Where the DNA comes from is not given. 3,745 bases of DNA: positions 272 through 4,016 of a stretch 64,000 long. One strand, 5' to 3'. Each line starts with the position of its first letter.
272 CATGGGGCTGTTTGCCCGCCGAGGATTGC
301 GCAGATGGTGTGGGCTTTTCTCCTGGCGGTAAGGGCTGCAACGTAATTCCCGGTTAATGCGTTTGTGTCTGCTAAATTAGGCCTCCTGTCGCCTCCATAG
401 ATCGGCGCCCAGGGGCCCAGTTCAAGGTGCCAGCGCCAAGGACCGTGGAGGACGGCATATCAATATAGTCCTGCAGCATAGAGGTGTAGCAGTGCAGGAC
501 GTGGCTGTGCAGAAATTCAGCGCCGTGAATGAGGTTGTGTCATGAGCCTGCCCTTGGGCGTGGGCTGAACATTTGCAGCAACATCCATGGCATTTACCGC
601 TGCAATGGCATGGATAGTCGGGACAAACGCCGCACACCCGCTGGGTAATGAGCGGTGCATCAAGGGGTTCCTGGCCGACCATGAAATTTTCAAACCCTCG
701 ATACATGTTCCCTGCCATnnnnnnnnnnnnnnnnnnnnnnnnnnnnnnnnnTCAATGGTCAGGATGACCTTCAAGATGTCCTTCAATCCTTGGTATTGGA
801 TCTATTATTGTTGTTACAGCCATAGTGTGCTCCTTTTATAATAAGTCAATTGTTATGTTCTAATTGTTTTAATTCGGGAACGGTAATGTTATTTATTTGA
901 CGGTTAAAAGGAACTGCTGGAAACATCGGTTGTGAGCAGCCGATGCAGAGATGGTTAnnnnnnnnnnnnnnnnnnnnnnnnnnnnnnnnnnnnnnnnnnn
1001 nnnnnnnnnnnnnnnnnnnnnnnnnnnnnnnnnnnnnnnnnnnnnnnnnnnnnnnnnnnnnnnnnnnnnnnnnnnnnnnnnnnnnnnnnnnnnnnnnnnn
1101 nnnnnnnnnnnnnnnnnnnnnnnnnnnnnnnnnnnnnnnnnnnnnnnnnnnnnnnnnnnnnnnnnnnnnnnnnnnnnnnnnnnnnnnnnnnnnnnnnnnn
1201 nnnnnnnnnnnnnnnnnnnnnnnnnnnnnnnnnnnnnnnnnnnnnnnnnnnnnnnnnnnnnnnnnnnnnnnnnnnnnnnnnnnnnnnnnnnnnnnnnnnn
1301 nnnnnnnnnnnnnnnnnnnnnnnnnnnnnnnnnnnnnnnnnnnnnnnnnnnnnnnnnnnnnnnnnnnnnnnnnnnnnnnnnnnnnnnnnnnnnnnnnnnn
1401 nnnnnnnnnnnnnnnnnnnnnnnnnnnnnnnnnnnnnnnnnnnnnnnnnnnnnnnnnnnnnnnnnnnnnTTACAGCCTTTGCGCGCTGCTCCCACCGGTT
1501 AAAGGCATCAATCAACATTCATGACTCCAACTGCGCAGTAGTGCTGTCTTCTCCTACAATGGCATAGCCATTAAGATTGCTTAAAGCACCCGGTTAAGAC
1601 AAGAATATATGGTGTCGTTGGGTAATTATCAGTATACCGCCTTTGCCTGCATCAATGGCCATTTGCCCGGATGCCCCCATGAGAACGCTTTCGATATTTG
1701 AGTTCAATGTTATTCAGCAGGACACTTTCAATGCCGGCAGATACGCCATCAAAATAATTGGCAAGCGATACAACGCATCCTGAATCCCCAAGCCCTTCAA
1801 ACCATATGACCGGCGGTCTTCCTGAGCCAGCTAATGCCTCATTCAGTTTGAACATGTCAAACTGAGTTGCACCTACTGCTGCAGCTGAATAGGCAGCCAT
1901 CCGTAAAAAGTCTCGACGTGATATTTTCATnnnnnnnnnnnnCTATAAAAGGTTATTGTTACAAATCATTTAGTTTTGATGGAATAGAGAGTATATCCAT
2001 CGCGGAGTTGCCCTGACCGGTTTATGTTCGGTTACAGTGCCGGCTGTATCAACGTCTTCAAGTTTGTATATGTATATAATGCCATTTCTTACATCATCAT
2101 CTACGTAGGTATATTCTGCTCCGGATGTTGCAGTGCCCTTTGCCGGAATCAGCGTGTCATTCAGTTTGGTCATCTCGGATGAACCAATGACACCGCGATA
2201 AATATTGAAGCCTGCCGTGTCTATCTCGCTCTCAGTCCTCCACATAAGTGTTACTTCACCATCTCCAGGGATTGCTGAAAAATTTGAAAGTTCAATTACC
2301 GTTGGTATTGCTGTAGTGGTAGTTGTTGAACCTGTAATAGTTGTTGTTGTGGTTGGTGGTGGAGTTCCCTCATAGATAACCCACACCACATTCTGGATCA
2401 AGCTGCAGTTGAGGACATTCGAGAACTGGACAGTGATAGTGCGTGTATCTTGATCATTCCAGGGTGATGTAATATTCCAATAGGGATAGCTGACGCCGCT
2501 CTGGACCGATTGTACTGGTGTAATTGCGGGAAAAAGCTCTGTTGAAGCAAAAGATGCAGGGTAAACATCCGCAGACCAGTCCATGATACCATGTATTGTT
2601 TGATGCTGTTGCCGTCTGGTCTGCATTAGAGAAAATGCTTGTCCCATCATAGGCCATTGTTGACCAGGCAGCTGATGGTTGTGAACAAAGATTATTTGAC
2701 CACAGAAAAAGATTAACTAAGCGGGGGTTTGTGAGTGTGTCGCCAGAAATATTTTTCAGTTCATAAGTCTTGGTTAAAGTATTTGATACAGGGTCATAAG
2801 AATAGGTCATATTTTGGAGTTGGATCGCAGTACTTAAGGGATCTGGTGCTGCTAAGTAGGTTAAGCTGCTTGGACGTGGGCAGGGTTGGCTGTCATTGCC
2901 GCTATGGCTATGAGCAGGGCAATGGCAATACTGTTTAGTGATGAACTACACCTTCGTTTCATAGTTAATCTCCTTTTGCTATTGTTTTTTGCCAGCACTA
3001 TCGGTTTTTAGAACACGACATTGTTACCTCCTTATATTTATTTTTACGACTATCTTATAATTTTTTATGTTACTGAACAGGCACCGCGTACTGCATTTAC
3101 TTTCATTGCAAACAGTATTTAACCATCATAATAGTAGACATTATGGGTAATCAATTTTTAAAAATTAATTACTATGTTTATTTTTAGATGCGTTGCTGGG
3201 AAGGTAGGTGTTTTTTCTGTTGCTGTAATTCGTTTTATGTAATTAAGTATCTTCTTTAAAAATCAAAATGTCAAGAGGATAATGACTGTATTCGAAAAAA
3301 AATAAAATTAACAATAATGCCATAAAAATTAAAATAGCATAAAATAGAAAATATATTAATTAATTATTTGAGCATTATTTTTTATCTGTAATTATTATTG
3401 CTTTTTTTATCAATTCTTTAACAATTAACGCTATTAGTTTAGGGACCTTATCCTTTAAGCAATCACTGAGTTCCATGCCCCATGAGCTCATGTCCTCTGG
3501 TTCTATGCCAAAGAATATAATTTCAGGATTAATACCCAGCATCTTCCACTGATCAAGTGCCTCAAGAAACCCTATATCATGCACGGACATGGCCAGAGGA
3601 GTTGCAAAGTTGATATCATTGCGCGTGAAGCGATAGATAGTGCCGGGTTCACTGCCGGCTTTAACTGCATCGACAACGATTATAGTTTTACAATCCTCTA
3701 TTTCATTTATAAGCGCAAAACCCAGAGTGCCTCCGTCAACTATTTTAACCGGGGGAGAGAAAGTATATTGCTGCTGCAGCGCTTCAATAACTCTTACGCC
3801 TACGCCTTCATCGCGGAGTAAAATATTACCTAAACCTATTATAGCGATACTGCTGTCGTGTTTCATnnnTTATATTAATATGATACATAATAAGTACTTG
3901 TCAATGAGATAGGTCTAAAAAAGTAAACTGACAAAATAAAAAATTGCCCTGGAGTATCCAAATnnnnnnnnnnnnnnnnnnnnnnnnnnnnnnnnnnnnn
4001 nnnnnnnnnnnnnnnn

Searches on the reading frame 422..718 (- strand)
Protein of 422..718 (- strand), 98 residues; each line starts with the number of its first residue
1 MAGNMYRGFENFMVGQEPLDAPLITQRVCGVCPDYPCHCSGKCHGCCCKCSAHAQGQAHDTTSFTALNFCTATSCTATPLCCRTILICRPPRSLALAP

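Call 5: search_protein_families(library=pfam, proteins=[window:422-718:-], max_evalue=0.01)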
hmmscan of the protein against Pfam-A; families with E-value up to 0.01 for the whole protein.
window:422-718:- (98 aa): 1 family
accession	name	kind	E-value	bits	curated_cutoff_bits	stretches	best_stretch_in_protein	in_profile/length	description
PF00374.24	NiFeSe_Hases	-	2.4e-06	27.2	25.8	1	7-42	1-36/508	Nickel-dependent hydrogenase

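Call 6: search_protein_families(library=ncbifam, proteins=[window:422-718:-], max_evalue=0.01)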
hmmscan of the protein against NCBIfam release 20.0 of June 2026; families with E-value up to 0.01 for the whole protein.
window:422-718:- (98 aa): 6 families
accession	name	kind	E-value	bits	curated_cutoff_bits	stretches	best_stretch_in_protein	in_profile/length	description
NF045518.1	H2_NiFeSe_large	exception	2e-11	43.4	780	1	2-51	33-82/485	NiFeSe hydrogenase large subunit HysA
NF033181.1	NiFeSe_hydrog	equivalog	3e-11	42.9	600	1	2-45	33-76/507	nickel-dependent hydrogenase large subunit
NF007778.0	PRK10467.1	equivalog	2.1e-06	26.3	969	1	2-33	34-65/567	hydrogenase 2 large subunit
TIGR03295.1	frhA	equivalog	1.2e-05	24.5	392.5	1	7-34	41-68/412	coenzyme F420 hydrogenase subunit alpha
NF007550.0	PRK10170.1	equivalog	0.0016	16.9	1101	1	2-33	49-80/597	Ni/Fe-hydrogenase large subunit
NF041785.2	VhuA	equivalog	0.0017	17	800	1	6-34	38-66/418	F420-non-reducing hydrogenase Vhu subunit A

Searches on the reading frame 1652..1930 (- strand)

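Call 5: search_protein_families(library=pfam, proteins=[window:1652-1930:-], max_evalue=0.01)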
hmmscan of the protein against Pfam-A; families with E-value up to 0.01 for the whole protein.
window:1652-1930:- (92 aa): 1 family
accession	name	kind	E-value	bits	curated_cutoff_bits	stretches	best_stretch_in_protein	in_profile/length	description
PF10399.14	UCR_Fe-S_N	-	7.4e-06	25.7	24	1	3-21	9-27/41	Ubiquitinol-cytochrome C reductase Fe-S subunit TAT signal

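Call 6: search_protein_families(library=ncbifam, proteins=[window:1652-1930:-], max_evalue=0.01)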
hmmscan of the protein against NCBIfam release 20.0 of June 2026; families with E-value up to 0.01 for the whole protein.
window:1652-1930:- (92 aa): 4 families
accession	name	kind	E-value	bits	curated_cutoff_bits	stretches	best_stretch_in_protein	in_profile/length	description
NF045520.1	H2_NiFeSe_small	exception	3.3e-12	46.4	470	1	3-80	2-78/314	NiFeSe hydrogenase small subunit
NF007779.0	PRK10468.1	equivalog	2.3e-09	36.7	659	1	2-81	12-88/372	hydrogenase 2 small subunit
TIGR00391.1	hydA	subfamily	8.1e-09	35.1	179.5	1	3-80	15-89/365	hydrogenase small subunit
TIGR01409.1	TAT_signal_seq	domain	0.00037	20.7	16.7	1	3-23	1-21/29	twin-arginine translocation signal domain-containing protein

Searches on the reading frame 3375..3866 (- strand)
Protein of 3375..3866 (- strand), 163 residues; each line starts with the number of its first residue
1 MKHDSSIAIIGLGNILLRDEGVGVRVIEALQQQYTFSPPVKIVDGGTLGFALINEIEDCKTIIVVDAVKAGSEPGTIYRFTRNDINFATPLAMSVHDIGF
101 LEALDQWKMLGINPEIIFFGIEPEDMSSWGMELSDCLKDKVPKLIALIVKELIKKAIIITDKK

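Call 5: search_protein_families(library=pfam, proteins=[window:3375-3866:-], max_evalue=0.01)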
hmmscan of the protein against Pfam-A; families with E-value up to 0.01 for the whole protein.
window:3375-3866:- (163 aa): 1 family
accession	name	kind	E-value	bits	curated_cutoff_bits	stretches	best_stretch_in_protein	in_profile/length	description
PF01750.23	HycI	-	4.5e-33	114.3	23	1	24-151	1-130/130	Hydrogenase maturation protease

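Call 6: search_protein_families(library=ncbifam, proteins=[window:3375-3866:-], max_evalue=0.01)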
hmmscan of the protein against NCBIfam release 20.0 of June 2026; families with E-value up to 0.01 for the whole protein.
window:3375-3866:- (163 aa): 7 families
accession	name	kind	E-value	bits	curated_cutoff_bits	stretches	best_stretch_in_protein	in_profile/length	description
TIGR00140.1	hupD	subfamily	1.2e-42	145.4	151.8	1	7-153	1-148/151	HyaD/HybD family hydrogenase maturation endopeptidase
TIGR00072.1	hydrog_prot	superfamily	2.1e-42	144.6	47.45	1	9-152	2-145/145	hydrogenase maturation protease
NF045519.1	NiFeSe_H2_mat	exception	7.1e-35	120.1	190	1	7-152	3-147/152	NiFeSe hydrogenase maturation protease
NF007777.0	PRK10466.1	equivalog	5.4e-27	94.6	190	1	7-156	3-153/164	HyaD/HybD family hydrogenase maturation endopeptidase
NF007616.0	PRK10264.1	equivalog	5.7e-22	78.3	261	1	6-144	5-145/195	hydrogenase 1 maturation protease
TIGR00130.1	frhD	equivalog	1.8e-20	73.5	134.95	1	5-152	3-151/153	coenzyme F420-reducing hydrogenase, FrhD protein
TIGR00142.1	hycI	equivalog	2.6e-12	46.7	119.1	1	9-150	3-140/146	hydrogenase maturation peptidase HycI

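Call 7: find_encoding_contigs(protein=window:3375-3866:-, flank=10000, max_places=10)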
Protein window:3375-3866:- (163 aa): no gene with exactly this product is on record in the collection.

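Call 8: find_homologous_proteins(query=window:3375-3866:-)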
Query window:3375-3866:- (163 aa): 595 proteins with E <= 0.001 among 653 candidates; the best 120 are listed.
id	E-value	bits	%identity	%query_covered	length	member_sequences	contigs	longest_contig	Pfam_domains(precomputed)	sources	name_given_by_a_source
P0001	1.5e-94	332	93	100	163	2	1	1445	PF01750.24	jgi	-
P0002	2.1e-94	332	94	100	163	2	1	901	PF01750.24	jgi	jgi:hydrogenase maturation protease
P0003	3.1e-94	331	94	100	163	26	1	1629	PF01750.24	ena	-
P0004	1.2e-85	303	85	99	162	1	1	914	PF01750.24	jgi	jgi:hydrogenase maturation protease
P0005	1.9e-84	299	83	99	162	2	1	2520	PF01750.24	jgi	jgi:hydrogenase maturation protease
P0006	8.0e-83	294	83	96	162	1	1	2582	PF01750.24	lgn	-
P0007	3.4e-82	292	80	99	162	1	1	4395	PF01750.24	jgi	jgi:hydrogenase maturation protease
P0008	5.6e-80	285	80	96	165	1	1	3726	PF01750.24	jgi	jgi:hydrogenase maturation protease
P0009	5.7e-79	281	77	99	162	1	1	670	PF01750.24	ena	-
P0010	1.2e-73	264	84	85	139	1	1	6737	PF01750.24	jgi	jgi:hydrogenase maturation protease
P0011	3.3e-72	259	75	90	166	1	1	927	PF01750.24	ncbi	-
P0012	3.6e-68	246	67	96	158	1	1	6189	PF01750.24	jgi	jgi:hydrogenase maturation protease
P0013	3.9e-68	246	65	99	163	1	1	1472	PF01750.24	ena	-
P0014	2.8e-67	243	62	99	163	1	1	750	PF01750.24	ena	-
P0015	3.4e-67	243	64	99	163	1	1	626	PF01750.24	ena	-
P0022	4.6e-66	239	67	100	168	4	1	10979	PF01750.24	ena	-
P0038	3.0e-63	230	63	98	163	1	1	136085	PF01750.24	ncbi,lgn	-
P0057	3.1e-51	191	91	63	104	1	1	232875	PF01750.24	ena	-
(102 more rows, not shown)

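Call 9: find_encoding_contigs(protein=P0057, flank=10000, max_places=4)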
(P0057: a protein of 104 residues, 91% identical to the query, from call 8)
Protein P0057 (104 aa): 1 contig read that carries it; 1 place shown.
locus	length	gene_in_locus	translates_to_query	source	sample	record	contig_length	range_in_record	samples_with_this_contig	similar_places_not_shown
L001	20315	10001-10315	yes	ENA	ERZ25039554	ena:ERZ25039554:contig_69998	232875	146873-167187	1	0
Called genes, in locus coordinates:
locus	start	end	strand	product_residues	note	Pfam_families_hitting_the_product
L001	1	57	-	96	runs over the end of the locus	-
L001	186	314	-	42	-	-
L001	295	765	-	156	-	-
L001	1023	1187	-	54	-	-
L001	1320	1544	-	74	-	-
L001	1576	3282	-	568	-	PF05547:Peptidase_M6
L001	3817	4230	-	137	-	PF00994:MoCF_biosynth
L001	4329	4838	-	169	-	-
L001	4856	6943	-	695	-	PF00009:GTP_EFTU, PF01926:MMR_HSR1 (faint), PF03144:GTP_EFTU_D2, PF22042:EF-G_D2, PF14492:EFG_III, PF03764:EFG_IV, PF00679:EFG_C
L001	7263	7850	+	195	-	PF13462:Thioredoxin_4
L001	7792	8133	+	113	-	PF01323:DSBA, PF13462:Thioredoxin_4, PF13743:Thioredoxin_5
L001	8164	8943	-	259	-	PF02558:ApbA, PF08546:ApbA_C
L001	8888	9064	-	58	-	PF02558:ApbA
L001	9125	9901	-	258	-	PF00142:Fer4_NifH (weak), PF01656:CbiA, PF02374:ArsA_ATPase, PF03029:ATP_bind_1 (faint), PF06564:CBP_BcsQ (faint), PF10609:ParA (weak), PF13500:AAA_26 (faint), PF13614:AAA_31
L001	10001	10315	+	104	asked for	PF01750:HycI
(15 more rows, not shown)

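Call 10: find_encoding_contigs(protein=P0010, flank=10000, max_places=4)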
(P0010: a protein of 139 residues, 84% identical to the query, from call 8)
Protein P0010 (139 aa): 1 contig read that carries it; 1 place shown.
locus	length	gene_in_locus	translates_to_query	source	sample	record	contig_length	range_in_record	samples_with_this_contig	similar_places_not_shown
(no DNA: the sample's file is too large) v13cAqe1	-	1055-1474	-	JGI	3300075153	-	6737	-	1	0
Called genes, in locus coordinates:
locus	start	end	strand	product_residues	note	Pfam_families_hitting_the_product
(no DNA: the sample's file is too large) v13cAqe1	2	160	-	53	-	?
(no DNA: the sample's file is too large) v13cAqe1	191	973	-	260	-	PF00142:Fer4_NifH (faint), PF01656:CbiA, PF02374:ArsA_ATPase, PF06564:CBP_BcsQ (faint), PF10609:ParA (weak), PF13614:AAA_31, PF20720:nSTAND3 (faint)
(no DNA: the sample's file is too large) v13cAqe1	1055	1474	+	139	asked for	PF01750:HycI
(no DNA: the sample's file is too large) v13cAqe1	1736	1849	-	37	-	-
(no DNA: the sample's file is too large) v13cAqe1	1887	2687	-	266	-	PF22113:Mtrc-MtrF_II-IV_dom (faint), PF14522:Cytochrome_C7 (faint)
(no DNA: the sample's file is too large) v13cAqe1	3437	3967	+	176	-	PF01641:SelR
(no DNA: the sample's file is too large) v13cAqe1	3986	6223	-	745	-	-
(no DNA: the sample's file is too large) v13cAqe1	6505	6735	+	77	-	?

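Call 11: find_encoding_contigs(protein=P0038, flank=10000, max_places=3)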
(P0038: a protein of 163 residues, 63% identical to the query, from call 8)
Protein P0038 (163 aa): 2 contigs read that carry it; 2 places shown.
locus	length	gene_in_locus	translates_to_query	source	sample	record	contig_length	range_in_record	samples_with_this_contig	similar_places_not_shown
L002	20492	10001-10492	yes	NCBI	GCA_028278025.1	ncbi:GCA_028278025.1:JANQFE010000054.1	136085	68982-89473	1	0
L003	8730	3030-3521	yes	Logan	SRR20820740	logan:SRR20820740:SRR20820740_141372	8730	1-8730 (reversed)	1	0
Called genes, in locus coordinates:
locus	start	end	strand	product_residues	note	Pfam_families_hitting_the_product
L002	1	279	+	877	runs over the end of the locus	PF13522:GATase_6 (faint), PF01493:GXGXG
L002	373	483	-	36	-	-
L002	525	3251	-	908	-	PF13620:CarboxypepD_reg, PF09699:Paired_CXXCH_1 (faint), PF14522:Cytochrome_C7 (faint), PF14537:Cytochrom_c3_2 (faint), PF22113:Mtrc-MtrF_II-IV_dom (weak)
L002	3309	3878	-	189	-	-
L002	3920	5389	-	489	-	PF27537:HoxH (faint), PF00374:NiFeSe_Hases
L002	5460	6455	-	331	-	PF01058:Oxidored_q6, PF14720:NiFe_hyd_SSU_C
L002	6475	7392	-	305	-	-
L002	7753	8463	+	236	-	PF00027:cNMP_binding, PF13545:HTH_Crp_2, PF00325:Crp (weak)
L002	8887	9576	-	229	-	PF02492:cobW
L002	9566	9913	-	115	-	PF01155:HypA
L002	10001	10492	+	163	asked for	PF01750:HycI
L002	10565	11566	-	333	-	PF01118:Semialdhyde_dh, PF02774:Semialdhyde_dhC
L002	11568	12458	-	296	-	PF00701:DHDPS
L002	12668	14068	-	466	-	PF13537:GATase_7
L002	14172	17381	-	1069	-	PF25596:CPSase_L_D1, PF02222:ATP-grasp, PF02786:CPSase_L_D2, PF02787:CPSase_L_D3, PF25596:CPSase_L_D1, PF02786:CPSase_L_D2, PF02222:ATP-grasp, PF02142:MGS, +7 more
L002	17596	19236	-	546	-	PF01645:Glu_synthase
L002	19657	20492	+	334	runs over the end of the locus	PF08461:WHD_RNase_R, PF01995:NRD1_2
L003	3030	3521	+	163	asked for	PF01750:HycI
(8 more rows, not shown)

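Call 12: find_encoding_contigs(protein=P0022, flank=10000, max_places=3)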
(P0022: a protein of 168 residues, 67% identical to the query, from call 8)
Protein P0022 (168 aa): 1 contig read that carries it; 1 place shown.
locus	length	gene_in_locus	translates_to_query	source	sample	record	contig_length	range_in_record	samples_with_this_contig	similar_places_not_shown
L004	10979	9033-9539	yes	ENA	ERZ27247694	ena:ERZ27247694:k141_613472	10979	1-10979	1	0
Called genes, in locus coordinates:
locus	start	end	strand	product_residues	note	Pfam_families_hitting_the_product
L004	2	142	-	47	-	?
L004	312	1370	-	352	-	PF00180:Iso_dh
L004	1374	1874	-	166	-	PF06434:Aconitase_2_N (faint), PF00694:Aconitase_C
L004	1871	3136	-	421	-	PF00330:Aconitase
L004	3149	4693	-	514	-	PF00682:HMGL-like, PF22617:HCS_D2, PF08502:LeuA_dimer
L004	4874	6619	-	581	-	PF05524:PEP-utilisers_N, PF00391:PEP-utilizers, PF02896:PEP-utilizers_C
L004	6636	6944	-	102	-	PF00381:PTS-HPr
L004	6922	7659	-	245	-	PF00590:TP_methylase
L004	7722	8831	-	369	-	PF00768:Peptidase_S11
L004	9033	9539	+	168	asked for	PF01750:HycI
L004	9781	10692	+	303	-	-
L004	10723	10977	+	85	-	?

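Call 16: find_related_loci(query=window:3375-3866:-, collection=genome_contigs, flank=10000)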
Query window:3375-3866:- (163 aa) in genome_contigs; peptide patterns used: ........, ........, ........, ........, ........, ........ (x = any residue, [..] = any of these).
48 stretches matched a pattern; 2 encode a relative of the query (tblastn E <= 1e-3); 2 distinct loci.
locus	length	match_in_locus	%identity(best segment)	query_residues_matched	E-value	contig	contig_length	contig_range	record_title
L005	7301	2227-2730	80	1-163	9e-88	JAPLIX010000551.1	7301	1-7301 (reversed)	MAG: Proteobacteria bacterium isolate LacPavin_0419_WC90_MAG_50_6 LacPavin_0419_WC90_scaffold_529886, whole genome shotg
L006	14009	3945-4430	60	1-162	5e-70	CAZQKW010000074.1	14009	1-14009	MAG TPA_asm: uncultured Thermodesulfobacteriota bacterium isolate binchicken_co107_87 genome assembly, contig: NODE_1023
